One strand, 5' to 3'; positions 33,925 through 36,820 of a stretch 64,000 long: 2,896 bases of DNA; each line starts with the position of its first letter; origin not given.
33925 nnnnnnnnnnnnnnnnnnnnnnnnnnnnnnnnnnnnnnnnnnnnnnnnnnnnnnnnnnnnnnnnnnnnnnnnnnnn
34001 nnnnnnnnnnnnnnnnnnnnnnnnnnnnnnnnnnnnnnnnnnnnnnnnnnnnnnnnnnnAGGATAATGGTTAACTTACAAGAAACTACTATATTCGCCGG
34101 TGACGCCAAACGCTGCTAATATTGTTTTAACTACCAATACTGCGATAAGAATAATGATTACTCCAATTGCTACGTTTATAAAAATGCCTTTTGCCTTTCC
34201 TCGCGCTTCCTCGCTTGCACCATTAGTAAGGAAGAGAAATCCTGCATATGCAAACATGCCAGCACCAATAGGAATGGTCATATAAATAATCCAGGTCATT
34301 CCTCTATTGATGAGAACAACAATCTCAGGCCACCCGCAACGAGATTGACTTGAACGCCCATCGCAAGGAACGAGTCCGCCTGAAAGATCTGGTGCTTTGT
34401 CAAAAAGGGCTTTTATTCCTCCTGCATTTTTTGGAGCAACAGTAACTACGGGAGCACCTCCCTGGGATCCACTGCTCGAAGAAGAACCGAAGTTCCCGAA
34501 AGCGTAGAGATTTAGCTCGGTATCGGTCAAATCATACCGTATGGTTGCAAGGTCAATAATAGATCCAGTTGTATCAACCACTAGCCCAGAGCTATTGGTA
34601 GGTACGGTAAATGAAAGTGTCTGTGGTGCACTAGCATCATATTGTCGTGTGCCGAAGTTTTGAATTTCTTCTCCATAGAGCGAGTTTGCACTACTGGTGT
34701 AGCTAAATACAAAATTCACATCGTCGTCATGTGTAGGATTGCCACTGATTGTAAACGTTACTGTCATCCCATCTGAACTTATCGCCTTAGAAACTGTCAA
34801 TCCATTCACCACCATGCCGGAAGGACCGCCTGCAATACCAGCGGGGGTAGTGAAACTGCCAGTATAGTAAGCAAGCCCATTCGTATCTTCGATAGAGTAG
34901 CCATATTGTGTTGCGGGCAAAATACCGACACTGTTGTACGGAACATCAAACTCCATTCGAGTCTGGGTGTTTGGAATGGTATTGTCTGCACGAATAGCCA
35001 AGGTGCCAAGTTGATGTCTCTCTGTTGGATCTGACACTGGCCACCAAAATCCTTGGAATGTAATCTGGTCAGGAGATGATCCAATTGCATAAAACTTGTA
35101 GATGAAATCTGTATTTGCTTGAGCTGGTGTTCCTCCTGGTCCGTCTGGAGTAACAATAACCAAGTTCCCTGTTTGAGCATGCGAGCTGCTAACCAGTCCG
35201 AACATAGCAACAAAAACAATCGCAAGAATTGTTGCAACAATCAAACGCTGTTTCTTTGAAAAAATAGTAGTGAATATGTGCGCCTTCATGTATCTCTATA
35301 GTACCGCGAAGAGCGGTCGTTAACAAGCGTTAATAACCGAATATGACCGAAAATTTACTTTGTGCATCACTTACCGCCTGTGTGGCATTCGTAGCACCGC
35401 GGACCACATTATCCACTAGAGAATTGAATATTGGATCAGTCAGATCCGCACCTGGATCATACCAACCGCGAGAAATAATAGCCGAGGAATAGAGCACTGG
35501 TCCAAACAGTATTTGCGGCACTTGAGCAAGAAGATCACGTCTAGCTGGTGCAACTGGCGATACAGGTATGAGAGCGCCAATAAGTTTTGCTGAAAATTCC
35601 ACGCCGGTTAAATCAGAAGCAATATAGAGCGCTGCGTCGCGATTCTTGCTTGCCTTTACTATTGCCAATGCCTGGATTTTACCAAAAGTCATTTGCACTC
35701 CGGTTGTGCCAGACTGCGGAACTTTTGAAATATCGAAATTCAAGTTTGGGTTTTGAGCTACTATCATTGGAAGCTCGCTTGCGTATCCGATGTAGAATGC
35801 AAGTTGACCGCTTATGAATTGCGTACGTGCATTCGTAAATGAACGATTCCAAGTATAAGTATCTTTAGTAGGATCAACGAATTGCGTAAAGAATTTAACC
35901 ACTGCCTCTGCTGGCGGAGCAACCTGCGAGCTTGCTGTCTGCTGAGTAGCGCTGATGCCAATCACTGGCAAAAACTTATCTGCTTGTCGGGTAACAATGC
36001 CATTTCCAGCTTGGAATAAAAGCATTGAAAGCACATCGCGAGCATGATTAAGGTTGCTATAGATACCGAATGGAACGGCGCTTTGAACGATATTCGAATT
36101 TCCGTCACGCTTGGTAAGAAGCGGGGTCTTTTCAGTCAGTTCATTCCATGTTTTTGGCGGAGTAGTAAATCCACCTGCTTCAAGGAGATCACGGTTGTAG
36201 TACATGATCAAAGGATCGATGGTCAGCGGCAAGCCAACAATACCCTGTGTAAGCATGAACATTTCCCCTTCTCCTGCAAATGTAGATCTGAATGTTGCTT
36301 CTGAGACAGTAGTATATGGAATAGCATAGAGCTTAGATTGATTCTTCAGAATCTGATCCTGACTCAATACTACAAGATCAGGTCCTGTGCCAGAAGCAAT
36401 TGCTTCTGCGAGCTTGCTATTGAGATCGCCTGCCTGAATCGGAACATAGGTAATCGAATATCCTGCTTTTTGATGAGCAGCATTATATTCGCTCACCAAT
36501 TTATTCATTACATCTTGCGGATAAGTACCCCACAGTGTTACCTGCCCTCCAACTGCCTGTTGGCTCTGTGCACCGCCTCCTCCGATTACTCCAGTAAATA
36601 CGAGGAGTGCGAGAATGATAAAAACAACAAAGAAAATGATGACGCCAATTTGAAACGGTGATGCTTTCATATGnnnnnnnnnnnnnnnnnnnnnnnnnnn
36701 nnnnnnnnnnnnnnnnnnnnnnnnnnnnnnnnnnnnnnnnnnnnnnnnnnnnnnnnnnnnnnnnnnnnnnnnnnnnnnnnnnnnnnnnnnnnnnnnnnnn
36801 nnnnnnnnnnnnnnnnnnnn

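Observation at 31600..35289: Five consecutive paralogous secreted proteins sharing a C-terminal helix - charged loop - helix module (TrbC/VirB2 pilin-like)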

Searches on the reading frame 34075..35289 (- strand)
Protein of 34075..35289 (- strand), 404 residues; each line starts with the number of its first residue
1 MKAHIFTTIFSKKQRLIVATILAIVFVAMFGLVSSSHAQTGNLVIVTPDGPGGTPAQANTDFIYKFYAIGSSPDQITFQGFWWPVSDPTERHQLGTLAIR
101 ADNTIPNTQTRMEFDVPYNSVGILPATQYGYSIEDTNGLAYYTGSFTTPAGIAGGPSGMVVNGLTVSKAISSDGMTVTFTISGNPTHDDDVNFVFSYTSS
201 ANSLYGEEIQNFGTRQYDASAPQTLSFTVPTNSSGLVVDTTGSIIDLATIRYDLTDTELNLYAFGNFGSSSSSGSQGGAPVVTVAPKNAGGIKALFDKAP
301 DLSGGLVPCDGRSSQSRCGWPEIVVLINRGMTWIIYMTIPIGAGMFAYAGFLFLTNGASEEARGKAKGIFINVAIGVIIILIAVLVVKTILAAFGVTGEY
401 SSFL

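Call 3: search_protein_families(library=pfam, proteins=[window:34075-35289:-], max_evalue=1)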
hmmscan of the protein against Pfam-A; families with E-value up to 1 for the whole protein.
window:34075-35289:- (404 aa): 2 families
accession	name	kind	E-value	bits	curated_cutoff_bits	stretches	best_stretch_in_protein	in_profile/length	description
PF18895.5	T4SS_pilin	-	2.3e-05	24.8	26.6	1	323-390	5-71/71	Type IV secretion system pilin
PF12963.12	DUF3852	-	0.43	11.4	25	0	356-393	34-71/107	Protein of unknown function (DUF3852)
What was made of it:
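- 34075..35289 (-): p5, class A pilin-like protein (404 aa). Order of parts: signal peptide, two beta-sandwich domains, disordered G/S-rich linker, conserved LVPC-x8-C motif, helix-loop-helix module. PF18895 at residues 323-390, 24.8 bits, just under the 26.6 cut-off (call 3).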

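Call 4: search_protein_families(library=ncbifam, proteins=[window:34075-35289:-], max_evalue=1)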
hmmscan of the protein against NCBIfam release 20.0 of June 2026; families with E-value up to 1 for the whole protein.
window:34075-35289:- (404 aa): 0 families

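Call 17: find_encoding_contigs(protein=window:34075-35289:-, flank=10000, max_places=6)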
Protein window:34075-35289:- (404 aa): 1 contig read that carries it; 1 place shown.
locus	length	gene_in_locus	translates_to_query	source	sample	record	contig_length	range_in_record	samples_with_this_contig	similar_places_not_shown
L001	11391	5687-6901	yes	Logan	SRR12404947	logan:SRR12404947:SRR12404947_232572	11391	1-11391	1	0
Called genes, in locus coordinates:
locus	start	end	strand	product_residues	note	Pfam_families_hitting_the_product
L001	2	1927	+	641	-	?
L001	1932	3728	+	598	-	PF00664:ABC_membrane, PF00005:ABC_tran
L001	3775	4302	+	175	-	PF13489:Methyltransf_23 (weak), PF01209:Ubie_methyltran, PF02390:Methyltransf_4 (faint), PF13847:Methyltransf_31, PF08241:Methyltransf_11, PF08242:Methyltransf_12, PF13649:Methyltransf_25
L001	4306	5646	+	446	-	PF01547:SBP_bac_1, PF13416:SBP_bac_8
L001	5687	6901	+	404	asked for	PF18895:T4SS_pilin (weak)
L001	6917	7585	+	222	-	PF18895:T4SS_pilin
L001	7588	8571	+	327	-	PF18895:T4SS_pilin (weak)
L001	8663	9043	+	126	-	PF18895:T4SS_pilin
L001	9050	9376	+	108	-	PF18895:T4SS_pilin (weak)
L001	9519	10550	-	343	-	-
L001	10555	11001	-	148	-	-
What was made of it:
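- The pre-computed Pfam marks on the identical public contig agree (call 17).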

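Call 18: find_homologous_proteins(query=window:34075-35289:-, max_evalue=0.001)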
Query window:34075-35289:- (404 aa): 18 proteins with E <= 0.001 among 8000 candidates.
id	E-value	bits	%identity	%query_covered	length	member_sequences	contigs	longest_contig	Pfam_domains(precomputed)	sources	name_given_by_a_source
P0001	1.8e-198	677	97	79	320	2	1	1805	PF18895.6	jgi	jgi:hypothetical protein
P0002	4.0e-107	377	50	94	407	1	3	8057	PF18895.6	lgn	-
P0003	3.0e-92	328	44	100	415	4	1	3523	PF18895.6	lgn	-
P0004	6.9e-86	307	45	86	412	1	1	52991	PF18895.6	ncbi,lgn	-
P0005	5.0e-81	291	45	85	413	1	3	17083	PF18895.6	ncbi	-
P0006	1.8e-76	276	43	87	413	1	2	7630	PF18895.6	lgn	-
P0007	5.6e-76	274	44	85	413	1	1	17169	PF18895.6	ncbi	-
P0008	9.8e-75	270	43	85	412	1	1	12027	PF18895.6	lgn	-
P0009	5.2e-66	241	46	73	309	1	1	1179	PF18895.6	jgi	jgi:hypothetical protein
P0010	7.2e-38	149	54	34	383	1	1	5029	PF18895.6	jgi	jgi:hypothetical protein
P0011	4.5e-16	77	51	22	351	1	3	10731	PF18895.6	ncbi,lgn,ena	-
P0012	1.9e-14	71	44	24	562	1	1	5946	PF18895.6,PF16656.12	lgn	-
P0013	2.5e-13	68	42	25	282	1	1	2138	PF18895.6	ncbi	-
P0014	4.1e-10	57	46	23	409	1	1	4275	PF16410.11,PF18895.6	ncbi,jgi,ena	ncbi:MAG: DUF5018 domain-containing protein [bacterium]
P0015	5.4e-8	50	40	22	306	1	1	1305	PF18895.6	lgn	-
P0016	2.0e-6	45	41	20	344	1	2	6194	PF18895.6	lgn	-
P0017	5.0e-6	44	36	23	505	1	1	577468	PF18895.6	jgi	jgi:hypothetical protein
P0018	8.6e-4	36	36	22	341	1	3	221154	PF18895.6,PF01464.26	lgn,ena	-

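Call 39: predict_structure(alignment_id=A2)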
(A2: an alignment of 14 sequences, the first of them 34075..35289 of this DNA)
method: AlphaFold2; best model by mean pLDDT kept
length: 404 residues; sequences in the alignment: 14
mean_pLDDT: 68.0   pTM: 0.35
mean pLDDT of the five models: 68.0, 66.3, 65.4, 63.5, 62.7
residues with pLDDT >= 90: 14; 70-90: 221; 50-70: 100; < 50: 69
segments of 3 or more residues with pLDDT < 50: 1-13, 30-41, 151-157, 271-301, 400-404
pLDDT, mean of each block of 10 residues (from residue 1): 39 57 63 39 70 66 84 85 83 88 79 83 72 85 79 48 76 81 73 80 75 72 83 76 76 78 73 31 25 33 55 56 65 72 78 72 76 79 71 57 39
secondary structure, 60 per line:
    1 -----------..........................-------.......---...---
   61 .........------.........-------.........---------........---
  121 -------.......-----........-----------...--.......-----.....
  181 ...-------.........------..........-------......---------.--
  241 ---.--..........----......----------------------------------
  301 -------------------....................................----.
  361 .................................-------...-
elements in order: H12-37 E45-51 E61-69 E76-84 E92-100 E110-117 E128-134 E140-147 E159-161 E164-170 E176-183 E191-199 E206-215 E223-228 E250-256 E261-266 H320-355 H360-393
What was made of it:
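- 34075..35289 (-): AF2 model and secondary structure in call 39.
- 34849..35157 (-): First beta-sandwich (FN3/Ig-like) domain of p5, residues about 45-147. AF2 gives seven strands with block pLDDT about 66-88 (call 39).
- Checked: In p5 they are beta-rich (call 39).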

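Call 43: fold_search(model_id=the predicted structure, library=pdb)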
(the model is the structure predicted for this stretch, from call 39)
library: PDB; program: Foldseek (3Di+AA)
matches with E <= 10: 1882; with E <= 0.001: 130
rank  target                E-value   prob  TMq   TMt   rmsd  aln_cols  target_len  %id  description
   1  4kkp_A                6.1e-07  1.00  0.19  0.28  15.6       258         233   11  Crystal structure of Vibrio cholerae RbmA (crystal form 2) (released 2013-05-22)
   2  5mhm_B                1.6e-06  1.00  0.18  0.12  11.8       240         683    9  FXIIIa in complex with the inhibitor ZED1630 (released 2017-12-20)
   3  4be5_A                1.6e-06  1.00  0.19  0.29  15.2       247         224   12  V. cholera biofilm scaffolding protein RbmA (released 2013-12-18)
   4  4kkr_A                1.8e-06  1.00  0.19  0.28  15.1       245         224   13  Crystal structure of Vibrio cholerae RbmA (crystal form 3) (released 2013-05-22)
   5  4be6_A                2.3e-06  1.00  0.17  0.28  15.4       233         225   12  V. cholera biofilm scaffolding protein RbmA (released 2013-12-18)
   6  5mhn_B                2.7e-06  1.00  0.18  0.12  12.4       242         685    7  FXIIIa in complex with the inhibitor ZED2360 (released 2017-12-20)
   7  7tvz_E                2.7e-06  1.00  0.17  0.12  13.8       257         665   10  Cryo-EM structure of human band 3-protein 4.2 complex in diagonal conformation (released 2022-06-08)
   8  4kkp_B                3.4e-06  1.00  0.19  0.28  15.1       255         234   11  Crystal structure of Vibrio cholerae RbmA (crystal form 2) (released 2013-05-22)
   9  4kkq_A                3.4e-06  1.00  0.19  0.29  14.5       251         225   13  Crystal structure of Vibrio cholerae RbmA (crystal form 1) (released 2013-05-22)
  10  5mhn_A                3.5e-06  1.00  0.17  0.12  12.3       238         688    7  FXIIIa in complex with the inhibitor ZED2360 (released 2017-12-20)
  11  1f13_B                4.0e-06  1.00  0.21  0.15   9.7       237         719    7  RECOMBINANT HUMAN CELLULAR COAGULATION FACTOR XIII (released 1998-08-12)
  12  1f13_A                4.0e-06  1.00  0.22  0.15   9.8       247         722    6  RECOMBINANT HUMAN CELLULAR COAGULATION FACTOR XIII (released 1998-08-12)
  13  6kzb_A                4.2e-06  1.00  0.22  0.16   9.6       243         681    7  Transglutaminase2 complexed with calcium (released 2020-12-09)
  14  5mho_A                4.9e-06  1.00  0.20  0.13  11.8       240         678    8  FXIIIa in complex with the inhibitor ZED2369 (released 2017-12-20)
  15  5mho_B                4.9e-06  1.00  0.18  0.12  11.9       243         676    8  FXIIIa in complex with the inhibitor ZED2369 (released 2017-12-20)
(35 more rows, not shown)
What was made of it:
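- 34849..35157 (-): For the whole two-domain model, Foldseek's best hits are the tandem FnIII domains of V. cholerae RbmA, the transglutaminase C-terminal barrels and FNIII pairs, E about 1e-6 (call 43).
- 34492..34815 (-): Second beta-sandwich (FN3/Ig-like) domain of p5, residues about 159-266. Calls 39 and 43.
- The p5 payload is a tandem FN3-like pair (calls 39, 43).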

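Call 59: find_encoding_contigs(protein=P0018, flank=10000, max_places=2)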
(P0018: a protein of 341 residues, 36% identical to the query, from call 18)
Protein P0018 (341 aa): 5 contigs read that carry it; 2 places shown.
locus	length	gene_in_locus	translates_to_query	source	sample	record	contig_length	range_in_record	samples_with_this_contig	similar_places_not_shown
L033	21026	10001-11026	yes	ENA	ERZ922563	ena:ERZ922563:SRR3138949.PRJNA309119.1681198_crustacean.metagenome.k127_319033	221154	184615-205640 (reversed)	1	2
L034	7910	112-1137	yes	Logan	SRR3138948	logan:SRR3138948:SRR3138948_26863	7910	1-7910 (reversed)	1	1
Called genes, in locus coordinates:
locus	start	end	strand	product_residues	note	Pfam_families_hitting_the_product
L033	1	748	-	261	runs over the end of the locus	-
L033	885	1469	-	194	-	-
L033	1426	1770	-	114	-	PF02033:RBFA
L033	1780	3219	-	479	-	PF00009:GTP_EFTU, PF01926:MMR_HSR1, PF22042:EF-G_D2, PF03144:GTP_EFTU_D2 (faint), PF11987:IF-2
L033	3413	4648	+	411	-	PF00266:Aminotran_5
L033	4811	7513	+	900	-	PF02861:Clp_N, PF23569:NBD_SMAX1, PF00004:AAA, PF17871:AAA_lid_9, PF00004:AAA, PF07724:AAA_2, PF07728:AAA_5, PF10431:ClpB_D2-small, +6 more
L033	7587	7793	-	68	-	-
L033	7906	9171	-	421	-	PF00270:DEAD, PF04851:ResIII (weak), PF00271:Helicase_C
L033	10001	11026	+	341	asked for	PF18895:T4SS_pilin (weak), PF01464:SLT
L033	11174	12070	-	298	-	PF01745:IPT, PF13191:AAA_16 (faint), PF01715:IPPT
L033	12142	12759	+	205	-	PF08534:Redoxin, PF00578:AhpC-TSA, PF02630:SCO1-SenC (weak)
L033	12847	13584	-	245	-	PF00215:OMPdecase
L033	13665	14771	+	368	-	PF02195:ParB_N, PF17762:HTH_ParB, PF23552:ParB_C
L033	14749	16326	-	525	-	PF13328:HD_4, PF01966:HD, PF04607:RelA_SpoT, PF02824:TGS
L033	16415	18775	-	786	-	PF01751:Toprim, PF01131:Topoisom_bac, PF01396:Zn_ribbon_Top1, PF13368:Toprim_C_rpt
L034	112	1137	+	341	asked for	PF18895:T4SS_pilin (weak), PF01464:SLT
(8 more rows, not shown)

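Call 60: find_encoding_contigs(protein=P0017, flank=10000, max_places=2)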
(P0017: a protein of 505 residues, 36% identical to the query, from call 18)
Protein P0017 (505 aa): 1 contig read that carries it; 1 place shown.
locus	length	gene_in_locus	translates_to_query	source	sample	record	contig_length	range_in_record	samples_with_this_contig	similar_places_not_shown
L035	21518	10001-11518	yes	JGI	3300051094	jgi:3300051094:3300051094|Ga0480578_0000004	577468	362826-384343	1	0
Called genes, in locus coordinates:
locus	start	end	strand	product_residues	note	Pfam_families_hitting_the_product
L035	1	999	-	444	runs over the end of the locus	-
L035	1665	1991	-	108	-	PF02033:RBFA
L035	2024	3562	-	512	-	PF00009:GTP_EFTU, PF01926:MMR_HSR1, PF22042:EF-G_D2, PF11987:IF-2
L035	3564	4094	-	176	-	PF14584:DUF4446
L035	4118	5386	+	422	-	PF00266:Aminotran_5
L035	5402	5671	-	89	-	PF15738:YafQ_toxin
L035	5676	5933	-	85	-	-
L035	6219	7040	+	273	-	-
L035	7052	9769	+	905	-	PF02861:Clp_N, PF23569:NBD_SMAX1 (weak), PF00004:AAA, PF17871:AAA_lid_9, PF00004:AAA, PF07724:AAA_2, PF07728:AAA_5, PF10431:ClpB_D2-small, +7 more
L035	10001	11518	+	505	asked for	PF18895:T4SS_pilin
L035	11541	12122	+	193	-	-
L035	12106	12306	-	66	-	-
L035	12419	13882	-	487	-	PF00239:Resolvase, PF07508:Recombinase, PF13408:Zn_ribbon_recom (weak)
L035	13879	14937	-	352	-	PF05144:Phage_CRI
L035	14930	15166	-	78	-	-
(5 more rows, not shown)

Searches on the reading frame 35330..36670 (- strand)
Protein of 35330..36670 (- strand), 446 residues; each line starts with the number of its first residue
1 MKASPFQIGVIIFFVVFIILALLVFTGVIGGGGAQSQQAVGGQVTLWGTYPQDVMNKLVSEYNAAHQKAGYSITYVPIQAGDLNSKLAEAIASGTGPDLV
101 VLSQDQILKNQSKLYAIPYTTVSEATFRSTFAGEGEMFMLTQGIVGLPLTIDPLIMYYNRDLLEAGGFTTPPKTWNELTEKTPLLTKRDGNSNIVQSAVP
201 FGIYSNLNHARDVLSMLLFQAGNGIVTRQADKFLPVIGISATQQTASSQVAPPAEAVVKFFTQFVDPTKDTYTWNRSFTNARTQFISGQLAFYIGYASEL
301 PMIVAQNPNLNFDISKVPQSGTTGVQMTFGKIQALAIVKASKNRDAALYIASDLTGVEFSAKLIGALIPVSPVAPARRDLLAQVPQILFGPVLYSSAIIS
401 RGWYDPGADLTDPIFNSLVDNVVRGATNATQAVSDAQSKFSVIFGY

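Call 6: search_protein_families(library=pfam, proteins=[window:35330-36670:-], max_evalue=0.01)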
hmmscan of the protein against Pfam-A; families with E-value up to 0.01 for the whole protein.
window:35330-36670:- (446 aa): 2 families
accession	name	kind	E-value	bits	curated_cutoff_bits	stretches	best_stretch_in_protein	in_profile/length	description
PF13416.11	SBP_bac_8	-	4.6e-23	82.8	27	1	57-365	1-254/279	Bacterial extracellular solute-binding protein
PF01547.30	SBP_bac_1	-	3e-21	77.1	26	1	53-347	6-293/307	Bacterial extracellular solute-binding protein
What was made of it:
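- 35330..36670 (-): Membrane-anchored carbohydrate-type solute-binding protein, 40 nt upstream of p5. In relatives it is always followed directly by the pilin array. PF13416 and PF01547 (call 6).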

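Call 19: find_related_loci(query=window:35330-36670:-, collection=genome_contigs, flank=10000)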
Query window:35330-36670:- (446 aa) in genome_contigs; peptide patterns used: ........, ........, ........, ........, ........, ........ (x = any residue, [..] = any of these).
88 stretches matched a pattern; 24 encode a relative of the query (tblastn E <= 1e-3); 24 distinct loci.
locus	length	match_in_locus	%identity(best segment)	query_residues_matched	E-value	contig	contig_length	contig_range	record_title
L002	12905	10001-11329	67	1-446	0e+0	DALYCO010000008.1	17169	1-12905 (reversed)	MAG TPA_asm: Candidatus Paceibacterota bacterium isolate CTOTU14203 NODE_736_length_17169_cov_2.842936, whole genome sho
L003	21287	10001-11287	40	1-444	1e-105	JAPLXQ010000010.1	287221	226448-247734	MAG: Candidatus Nomurabacteria bacterium isolate LacPavin_0818_WC45_MAG_33_35 LacPavin_0818_WC45_scaffold_96302, whole g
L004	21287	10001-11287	39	1-444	6e-103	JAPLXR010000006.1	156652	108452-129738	MAG: Candidatus Nomurabacteria bacterium isolate LacPavin_0818_WC55_MAG_33_13 LacPavin_0818_WC55_scaffold_612361, whole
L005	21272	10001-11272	39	6-443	3e-100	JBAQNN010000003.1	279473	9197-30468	MAG: Minisyncoccia bacterium isolate MFD12002_ilm_asm_bin51 k127_62407, whole genome shotgun sequence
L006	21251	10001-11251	38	6-439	6e-100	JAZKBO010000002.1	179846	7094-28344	MAG: Patescibacteria group bacterium isolate ADI_H3L2_1_122_18_3-bin084_1 ADIH3L21_B084_1_000000000002, whole genome sho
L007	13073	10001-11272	38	6-443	8e-93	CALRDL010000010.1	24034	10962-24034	MAG: Candidatus Nomurabacteria bacterium isolate TH-11nov19-85 genome assembly, contig: TH-11nov19-C5111, whole genome s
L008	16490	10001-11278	35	12-445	2e-85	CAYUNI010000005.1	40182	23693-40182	MAG TPA_asm: uncultured Candidatus Saccharibacteria bacterium isolate SRP278252_co1_173 genome assembly, contig: NODE_14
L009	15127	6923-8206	39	1-443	2e-104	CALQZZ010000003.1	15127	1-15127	MAG: Candidatus Nomurabacteria bacterium isolate RE-4nov15-362 genome assembly, contig: RE-4nov15-C5785, whole genome sh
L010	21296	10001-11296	35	7-446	3e-84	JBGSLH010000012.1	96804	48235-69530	MAG: Candidatus Paceibacteria bacterium isolate JTS-AC200 k141_4028740, whole genome shotgun sequence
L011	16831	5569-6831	36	4-442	9e-84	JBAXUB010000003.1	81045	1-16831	MAG: Candidatus Taylorbacteria bacterium isolate ELA650 MAG650_3, whole genome shotgun sequence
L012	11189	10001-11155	36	42-444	7e-83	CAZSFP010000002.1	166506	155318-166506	MAG TPA_asm: uncultured Candidatus Saccharibacteria bacterium isolate SRP342105_co1_388 genome assembly, contig: NODE_98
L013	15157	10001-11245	35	14-444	1e-81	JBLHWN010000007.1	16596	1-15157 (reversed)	MAG: Candidatus Paceibacteria bacterium isolate 3300046534_166 Ga0491194_0007552, whole genome shotgun sequence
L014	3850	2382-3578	38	4-406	5e-82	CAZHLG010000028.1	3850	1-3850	MAG TPA_asm: uncultured Candidatus Saccharibacteria bacterium isolate SRP135725_co1_42 genome assembly, contig: NODE_403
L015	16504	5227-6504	35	1-444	3e-81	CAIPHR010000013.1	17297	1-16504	uncultured bacterium isolate MJ-2014_bin-1666 genome assembly, contig: bin-1666:13/95, whole genome shotgun sequence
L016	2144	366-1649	35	8-445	1e-81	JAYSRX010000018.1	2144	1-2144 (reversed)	MAG: Candidatus Paceibacterota bacterium isolate GFS_12037 GFS_12037_17, whole genome shotgun sequence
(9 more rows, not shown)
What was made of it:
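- The taxon is Paceibacteria-type Patescibacteria (call 19).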

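Call 62: search_protein_families(library=ncbifam, proteins=[window:35330-36670:-], max_evalue=0.01)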
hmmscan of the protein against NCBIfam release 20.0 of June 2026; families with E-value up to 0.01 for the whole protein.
window:35330-36670:- (446 aa): 4 families
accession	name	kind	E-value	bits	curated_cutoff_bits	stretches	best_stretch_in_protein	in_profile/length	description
NF007011.0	PRK09474.1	equivalog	5e-07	28.9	291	1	80-187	66-167/396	maltose/maltodextrin ABC transporter substrate-binding protein MalE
TIGR03850.1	bind_CPR_0540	equivalog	1.1e-05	24.2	299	0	147-180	154-186/437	carbohydrate ABC transporter substrate-binding protein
NF053763.1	ABCarbgalBndGanS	equivalog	0.00048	19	700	1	92-181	87-175/420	galactooligosaccharide ABC transporter substrate-binding protein GanS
NF008211.0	PRK10974.1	equivalog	0.005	15.5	411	0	121-186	116-182/439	sn-glycerol-3-phosphate ABC transporter substrate-binding protein UgpB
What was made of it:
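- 35330..36670 (-): Weak MalE/CUT1 hits (call 62).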
